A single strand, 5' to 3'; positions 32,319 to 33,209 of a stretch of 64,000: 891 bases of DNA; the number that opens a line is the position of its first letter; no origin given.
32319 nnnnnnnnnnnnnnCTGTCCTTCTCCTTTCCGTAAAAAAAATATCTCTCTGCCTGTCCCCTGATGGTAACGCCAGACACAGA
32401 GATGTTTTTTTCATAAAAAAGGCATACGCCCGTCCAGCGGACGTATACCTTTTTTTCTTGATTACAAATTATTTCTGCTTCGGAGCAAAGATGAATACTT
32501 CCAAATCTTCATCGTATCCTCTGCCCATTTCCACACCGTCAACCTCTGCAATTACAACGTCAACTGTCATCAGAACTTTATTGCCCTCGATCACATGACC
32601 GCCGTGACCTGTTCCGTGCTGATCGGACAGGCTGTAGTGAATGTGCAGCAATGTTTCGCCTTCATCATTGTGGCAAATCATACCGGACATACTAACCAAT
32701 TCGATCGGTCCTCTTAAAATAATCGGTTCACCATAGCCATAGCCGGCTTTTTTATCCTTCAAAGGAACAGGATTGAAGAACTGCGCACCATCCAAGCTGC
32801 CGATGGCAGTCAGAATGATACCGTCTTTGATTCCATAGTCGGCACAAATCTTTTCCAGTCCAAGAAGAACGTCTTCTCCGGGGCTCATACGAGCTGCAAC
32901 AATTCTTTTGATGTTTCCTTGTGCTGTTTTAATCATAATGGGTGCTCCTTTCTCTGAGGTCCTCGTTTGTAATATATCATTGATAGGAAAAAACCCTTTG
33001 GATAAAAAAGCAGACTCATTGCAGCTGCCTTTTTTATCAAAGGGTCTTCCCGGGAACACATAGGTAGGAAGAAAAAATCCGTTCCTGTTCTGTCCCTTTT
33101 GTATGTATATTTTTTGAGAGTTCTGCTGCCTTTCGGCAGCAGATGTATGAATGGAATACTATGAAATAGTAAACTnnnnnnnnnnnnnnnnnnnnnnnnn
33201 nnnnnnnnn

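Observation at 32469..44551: GntR-controlled TRAP transporter / Zn-ADH / E1-E2-E3 lipoamide complex / beta-hydroxyacid dehydrogenase island with no assignable substrate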

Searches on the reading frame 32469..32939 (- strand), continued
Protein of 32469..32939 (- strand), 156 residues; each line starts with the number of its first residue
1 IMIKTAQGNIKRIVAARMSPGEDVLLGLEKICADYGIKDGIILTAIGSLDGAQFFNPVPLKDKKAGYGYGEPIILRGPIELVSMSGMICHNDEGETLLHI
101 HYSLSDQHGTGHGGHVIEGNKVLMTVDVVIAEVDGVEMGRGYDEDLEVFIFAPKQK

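Call 55: search_solved_structures(query=A2, max_evalue=10, show_alignments=3)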
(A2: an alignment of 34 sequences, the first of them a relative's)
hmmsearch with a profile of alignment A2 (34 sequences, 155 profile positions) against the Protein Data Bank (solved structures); distinct sequences matched with E-value up to 10: 7.
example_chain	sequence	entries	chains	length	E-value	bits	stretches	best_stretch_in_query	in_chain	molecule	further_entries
2p6y_A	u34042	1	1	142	2.4e-14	56.7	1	11-145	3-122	Hypothetical protein VCA0587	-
2dt4_A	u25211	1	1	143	1.6e-13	54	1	8-140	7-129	Hypothetical protein PH0802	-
2hx0_A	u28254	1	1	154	9.8e-13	51.5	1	7-140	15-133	Putative DNA-binding protein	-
2nmu_A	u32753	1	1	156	1e-12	51.4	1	7-140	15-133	Putative DNA-binding protein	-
2h6l_A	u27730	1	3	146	4.7e-09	39.6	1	11-150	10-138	Hypothetical protein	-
3htn_A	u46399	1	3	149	1e-05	28.7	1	15-148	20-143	Putative DNA binding protein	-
3hwu_A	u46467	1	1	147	0.0018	21.4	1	17-116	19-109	Putative DNA-binding protein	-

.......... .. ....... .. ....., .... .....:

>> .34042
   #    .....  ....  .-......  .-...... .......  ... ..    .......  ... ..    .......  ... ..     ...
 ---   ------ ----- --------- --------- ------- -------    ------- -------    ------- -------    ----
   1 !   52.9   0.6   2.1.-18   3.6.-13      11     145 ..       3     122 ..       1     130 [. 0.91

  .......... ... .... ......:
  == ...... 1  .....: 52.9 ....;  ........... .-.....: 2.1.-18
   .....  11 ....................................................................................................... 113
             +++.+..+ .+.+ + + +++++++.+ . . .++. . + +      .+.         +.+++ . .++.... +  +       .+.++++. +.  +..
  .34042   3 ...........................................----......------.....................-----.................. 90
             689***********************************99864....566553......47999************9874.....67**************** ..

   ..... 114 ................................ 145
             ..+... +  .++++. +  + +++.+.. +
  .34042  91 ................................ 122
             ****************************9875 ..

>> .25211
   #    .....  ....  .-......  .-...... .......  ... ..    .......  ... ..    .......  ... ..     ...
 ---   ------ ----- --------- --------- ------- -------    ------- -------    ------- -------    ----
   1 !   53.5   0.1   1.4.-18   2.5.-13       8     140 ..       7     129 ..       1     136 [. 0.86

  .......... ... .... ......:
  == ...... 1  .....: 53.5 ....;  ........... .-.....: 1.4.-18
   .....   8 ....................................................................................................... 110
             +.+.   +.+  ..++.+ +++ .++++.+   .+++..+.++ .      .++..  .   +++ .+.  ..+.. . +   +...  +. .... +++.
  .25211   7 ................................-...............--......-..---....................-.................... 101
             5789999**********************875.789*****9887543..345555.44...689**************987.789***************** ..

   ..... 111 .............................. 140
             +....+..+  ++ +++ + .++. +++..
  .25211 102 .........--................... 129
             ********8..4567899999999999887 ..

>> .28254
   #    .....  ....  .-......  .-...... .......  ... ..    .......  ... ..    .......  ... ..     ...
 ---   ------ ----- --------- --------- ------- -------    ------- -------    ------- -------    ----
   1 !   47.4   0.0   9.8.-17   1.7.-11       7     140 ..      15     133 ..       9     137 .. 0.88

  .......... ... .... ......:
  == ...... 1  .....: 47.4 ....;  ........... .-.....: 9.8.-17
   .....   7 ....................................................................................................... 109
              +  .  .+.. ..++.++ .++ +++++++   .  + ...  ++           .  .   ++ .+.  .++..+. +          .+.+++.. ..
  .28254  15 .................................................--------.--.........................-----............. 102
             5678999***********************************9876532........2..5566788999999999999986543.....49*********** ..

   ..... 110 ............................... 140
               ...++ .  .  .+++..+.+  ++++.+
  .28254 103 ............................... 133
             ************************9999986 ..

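Call 87: find_encoding_contigs(protein=P0346, flank=9000, max_places=1)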
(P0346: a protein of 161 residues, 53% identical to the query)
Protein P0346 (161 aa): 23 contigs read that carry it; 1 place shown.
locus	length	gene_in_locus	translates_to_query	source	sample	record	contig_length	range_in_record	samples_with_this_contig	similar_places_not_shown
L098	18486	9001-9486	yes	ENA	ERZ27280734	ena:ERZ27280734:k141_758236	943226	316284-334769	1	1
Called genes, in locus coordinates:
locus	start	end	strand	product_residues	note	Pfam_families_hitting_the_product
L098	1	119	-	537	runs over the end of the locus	PF01547:SBP_bac_1, PF13416:SBP_bac_8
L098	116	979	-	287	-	PF00528:BPD_transp_1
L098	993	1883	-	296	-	PF00528:BPD_transp_1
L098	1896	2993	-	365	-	PF00005:ABC_tran, PF13304:AAA_21 (faint)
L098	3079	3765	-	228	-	PF07385:Lyx_isomer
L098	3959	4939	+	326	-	PF21948:LplA-B_cat, PF03099:BPL_LplA_LipB, PF10437:Lip_prot_lig_C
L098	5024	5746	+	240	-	PF00392:GntR, PF07729:FCD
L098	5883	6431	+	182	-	PF04290:DctQ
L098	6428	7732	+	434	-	PF06808:DctM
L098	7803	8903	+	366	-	PF03480:DctP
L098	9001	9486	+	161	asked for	PF03479:PCC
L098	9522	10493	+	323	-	PF00676:E1_dh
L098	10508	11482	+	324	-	PF02779:Transket_pyr, PF02780:Transketolase_C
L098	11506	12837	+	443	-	PF00364:Biotin_lipoyl, PF25997:BSH_YhbJ (weak), PF02817:E3_binding, PF00198:2-oxoacid_dh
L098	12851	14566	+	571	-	PF00364:Biotin_lipoyl, PF25997:BSH_YhbJ (weak), PF00890:FAD_binding_2 (weak), PF01134:GIDA, PF07992:Pyr_redox_2, PF13738:Pyr_redox_3, PF00070:Pyr_redox, PF02852:Pyr_redox_dim, +6 more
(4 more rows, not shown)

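Call 88: find_encoding_contigs(protein=P0338, flank=9000, max_places=1)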
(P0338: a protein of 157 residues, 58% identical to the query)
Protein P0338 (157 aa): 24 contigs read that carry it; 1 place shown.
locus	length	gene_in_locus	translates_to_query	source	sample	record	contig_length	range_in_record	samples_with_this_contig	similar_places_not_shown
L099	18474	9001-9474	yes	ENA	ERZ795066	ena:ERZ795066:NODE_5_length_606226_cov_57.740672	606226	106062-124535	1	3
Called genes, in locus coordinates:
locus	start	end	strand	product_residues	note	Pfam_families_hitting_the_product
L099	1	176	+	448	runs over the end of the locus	PF01546:Peptidase_M20, PF07687:M20_dimer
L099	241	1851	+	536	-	PF00496:SBP_bac_5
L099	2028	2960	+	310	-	PF19300:BPD_transp_1_N, PF00528:BPD_transp_1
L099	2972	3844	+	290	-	PF12911:OppC_N, PF00528:BPD_transp_1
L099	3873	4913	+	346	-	PF02463:SMC_N (faint), PF00005:ABC_tran, PF13304:AAA_21 (weak), PF08352:oligo_HPY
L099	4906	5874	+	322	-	PF00005:ABC_tran, PF13304:AAA_21 (faint), PF08352:oligo_HPY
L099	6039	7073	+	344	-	PF08240:ADH_N, PF16912:Glu_dehyd_C (weak), PF00107:ADH_zinc_N, PF13602:ADH_zinc_N_2 (weak)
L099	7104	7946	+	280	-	PF00456:Transketolase_N, PF13292:DXP_synthase_N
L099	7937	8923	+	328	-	PF02779:Transket_pyr, PF02780:Transketolase_C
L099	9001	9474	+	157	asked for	PF03479:PCC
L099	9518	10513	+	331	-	PF00676:E1_dh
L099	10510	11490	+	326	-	PF02779:Transket_pyr, PF02780:Transketolase_C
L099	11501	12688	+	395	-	PF00364:Biotin_lipoyl, PF25997:BSH_YhbJ (faint), PF02817:E3_binding, PF00198:2-oxoacid_dh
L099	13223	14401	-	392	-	PF00872:Transposase_mut, PF10551:MULE (weak)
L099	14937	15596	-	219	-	PF13541:ChlI, PF01078:Mg_chelatase (weak)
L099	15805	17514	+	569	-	PF09587:PGA_cap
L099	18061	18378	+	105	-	PF00829:Ribosomal_L21p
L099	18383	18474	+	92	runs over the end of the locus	PF01016:Ribosomal_L27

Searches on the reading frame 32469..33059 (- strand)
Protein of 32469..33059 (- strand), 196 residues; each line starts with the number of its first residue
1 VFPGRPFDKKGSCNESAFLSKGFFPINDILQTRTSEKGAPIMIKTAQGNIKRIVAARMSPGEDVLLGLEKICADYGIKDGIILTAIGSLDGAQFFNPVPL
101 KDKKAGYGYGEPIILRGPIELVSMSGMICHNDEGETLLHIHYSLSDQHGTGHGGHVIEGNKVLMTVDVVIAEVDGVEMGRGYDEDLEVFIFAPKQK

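Call 35: search_protein_families(library=pfam, proteins=[window:32469-33059:-], max_evalue=0.00001)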
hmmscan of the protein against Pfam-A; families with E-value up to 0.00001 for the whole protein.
window:32469-33059:- (196 aa): 1 family
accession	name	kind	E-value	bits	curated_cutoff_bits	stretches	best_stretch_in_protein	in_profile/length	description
PF03479.20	PCC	-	2.5e-25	89.5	25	1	52-174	1-116/117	Plants and Prokaryotes Conserved (PCC) domain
